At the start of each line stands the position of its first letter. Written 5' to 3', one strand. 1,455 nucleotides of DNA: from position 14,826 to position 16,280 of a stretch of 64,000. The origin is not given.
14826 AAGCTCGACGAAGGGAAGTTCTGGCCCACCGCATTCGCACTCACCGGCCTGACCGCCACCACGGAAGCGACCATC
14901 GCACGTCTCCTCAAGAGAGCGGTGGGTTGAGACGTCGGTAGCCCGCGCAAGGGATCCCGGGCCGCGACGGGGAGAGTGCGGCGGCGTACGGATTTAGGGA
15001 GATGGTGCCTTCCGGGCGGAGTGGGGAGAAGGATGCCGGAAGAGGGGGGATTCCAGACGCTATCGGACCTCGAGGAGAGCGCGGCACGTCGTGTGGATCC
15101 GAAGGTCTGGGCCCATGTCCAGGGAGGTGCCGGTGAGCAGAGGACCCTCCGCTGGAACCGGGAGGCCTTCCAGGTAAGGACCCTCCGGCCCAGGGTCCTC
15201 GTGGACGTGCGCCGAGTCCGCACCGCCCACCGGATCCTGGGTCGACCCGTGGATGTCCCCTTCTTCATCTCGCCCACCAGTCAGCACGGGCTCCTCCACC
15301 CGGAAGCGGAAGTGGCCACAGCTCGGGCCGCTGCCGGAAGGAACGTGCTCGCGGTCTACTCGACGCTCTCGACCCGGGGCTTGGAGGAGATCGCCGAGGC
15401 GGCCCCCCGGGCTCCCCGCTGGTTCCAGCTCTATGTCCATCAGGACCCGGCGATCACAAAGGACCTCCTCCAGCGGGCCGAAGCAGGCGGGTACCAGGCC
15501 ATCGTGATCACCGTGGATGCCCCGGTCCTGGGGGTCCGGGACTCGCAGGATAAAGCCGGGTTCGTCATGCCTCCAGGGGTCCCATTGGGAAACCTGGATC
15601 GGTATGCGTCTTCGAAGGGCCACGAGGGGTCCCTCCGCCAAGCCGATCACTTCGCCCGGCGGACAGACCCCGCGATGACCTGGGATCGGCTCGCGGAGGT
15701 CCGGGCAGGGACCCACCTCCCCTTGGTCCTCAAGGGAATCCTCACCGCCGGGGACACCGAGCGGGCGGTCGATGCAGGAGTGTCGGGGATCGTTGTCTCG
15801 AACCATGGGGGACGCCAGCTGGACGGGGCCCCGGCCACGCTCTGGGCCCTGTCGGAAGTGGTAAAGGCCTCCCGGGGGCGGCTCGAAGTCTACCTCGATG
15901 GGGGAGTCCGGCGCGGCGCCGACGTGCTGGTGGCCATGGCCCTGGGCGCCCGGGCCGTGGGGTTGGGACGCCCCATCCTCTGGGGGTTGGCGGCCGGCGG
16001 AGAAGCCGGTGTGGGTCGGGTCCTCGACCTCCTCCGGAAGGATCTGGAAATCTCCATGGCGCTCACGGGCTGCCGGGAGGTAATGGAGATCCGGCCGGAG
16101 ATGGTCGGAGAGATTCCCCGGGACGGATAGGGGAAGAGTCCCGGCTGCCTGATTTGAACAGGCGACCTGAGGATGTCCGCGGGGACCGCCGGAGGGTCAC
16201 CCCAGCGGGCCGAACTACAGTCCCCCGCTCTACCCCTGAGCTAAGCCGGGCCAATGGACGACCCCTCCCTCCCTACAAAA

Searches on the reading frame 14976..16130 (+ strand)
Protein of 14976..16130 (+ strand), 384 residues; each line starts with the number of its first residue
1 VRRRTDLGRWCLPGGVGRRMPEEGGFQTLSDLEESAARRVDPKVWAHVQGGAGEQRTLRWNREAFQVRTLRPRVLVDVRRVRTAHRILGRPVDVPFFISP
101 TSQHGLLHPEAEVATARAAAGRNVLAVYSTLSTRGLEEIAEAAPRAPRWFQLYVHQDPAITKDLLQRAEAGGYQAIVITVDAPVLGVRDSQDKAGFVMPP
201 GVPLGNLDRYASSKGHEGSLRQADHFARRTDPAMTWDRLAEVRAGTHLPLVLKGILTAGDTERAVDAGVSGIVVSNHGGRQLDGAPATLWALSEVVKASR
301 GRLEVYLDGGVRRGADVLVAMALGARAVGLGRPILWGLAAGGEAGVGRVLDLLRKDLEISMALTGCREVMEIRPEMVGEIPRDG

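Call 56: search_protein_families(library=pfam, proteins=[window:14976-16130:+], max_evalue=0.001)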
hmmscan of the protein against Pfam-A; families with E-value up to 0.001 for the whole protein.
window:14976-16130:+ (384 aa): 2 families
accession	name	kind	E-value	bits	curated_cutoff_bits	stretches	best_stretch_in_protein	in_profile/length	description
PF01070.24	FMN_dh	-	2.9e-126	421.7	24.9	1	36-377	1-348/350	FMN-dependent dehydrogenase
PF01645.23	Glu_synthase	-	0.00012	21.8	20.4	1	298-335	271-308/369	Conserved region in glutamate synthase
